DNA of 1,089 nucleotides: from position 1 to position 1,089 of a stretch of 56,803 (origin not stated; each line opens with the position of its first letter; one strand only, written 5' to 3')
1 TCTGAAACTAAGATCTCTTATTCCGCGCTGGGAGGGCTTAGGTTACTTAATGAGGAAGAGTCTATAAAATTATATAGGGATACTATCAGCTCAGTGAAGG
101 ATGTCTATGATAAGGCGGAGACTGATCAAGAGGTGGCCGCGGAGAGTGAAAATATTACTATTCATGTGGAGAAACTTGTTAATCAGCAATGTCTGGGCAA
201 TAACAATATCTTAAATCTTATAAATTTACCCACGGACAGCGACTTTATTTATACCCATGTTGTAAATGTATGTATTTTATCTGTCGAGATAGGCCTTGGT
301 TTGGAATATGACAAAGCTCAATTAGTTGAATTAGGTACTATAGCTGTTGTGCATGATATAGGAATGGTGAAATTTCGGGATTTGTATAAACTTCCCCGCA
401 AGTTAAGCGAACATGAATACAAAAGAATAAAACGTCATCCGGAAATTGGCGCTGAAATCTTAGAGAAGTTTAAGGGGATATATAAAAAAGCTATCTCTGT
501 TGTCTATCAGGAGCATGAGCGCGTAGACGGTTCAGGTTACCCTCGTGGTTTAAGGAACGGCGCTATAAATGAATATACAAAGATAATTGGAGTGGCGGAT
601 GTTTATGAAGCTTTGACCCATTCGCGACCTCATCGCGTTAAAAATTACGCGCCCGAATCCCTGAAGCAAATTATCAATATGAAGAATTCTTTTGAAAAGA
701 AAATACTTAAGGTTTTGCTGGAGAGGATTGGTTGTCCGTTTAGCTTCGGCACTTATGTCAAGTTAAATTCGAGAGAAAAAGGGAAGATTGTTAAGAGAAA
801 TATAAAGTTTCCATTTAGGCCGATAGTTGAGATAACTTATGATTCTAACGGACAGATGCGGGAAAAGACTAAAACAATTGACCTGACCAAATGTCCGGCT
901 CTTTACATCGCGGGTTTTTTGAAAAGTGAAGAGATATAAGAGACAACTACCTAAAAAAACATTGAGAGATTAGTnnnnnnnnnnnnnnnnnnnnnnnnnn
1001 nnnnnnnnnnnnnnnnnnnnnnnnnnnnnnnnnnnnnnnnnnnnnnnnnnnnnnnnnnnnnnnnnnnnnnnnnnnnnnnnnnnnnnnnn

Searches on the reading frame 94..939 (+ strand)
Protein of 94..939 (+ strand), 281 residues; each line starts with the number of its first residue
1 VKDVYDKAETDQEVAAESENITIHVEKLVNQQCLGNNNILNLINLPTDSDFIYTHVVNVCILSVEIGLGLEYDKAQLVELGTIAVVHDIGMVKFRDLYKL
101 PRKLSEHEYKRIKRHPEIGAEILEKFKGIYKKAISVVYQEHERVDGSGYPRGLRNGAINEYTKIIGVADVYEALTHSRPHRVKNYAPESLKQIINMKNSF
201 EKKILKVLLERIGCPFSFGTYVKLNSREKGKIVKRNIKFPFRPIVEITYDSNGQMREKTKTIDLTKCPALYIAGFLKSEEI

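Call 29: search_protein_families(library=pfam, proteins=[window:94-939:+], max_evalue=0.0001)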
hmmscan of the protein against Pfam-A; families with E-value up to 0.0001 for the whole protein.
window:94-939:+ (281 aa): 2 families
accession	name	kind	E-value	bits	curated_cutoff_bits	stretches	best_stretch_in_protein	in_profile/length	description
PF13487.12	HD_5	-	1.6e-20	74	27.2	1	60-199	22-164/170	HD domain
PF01966.28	HD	-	2.1e-13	51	22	1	53-173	2-115/116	HD domain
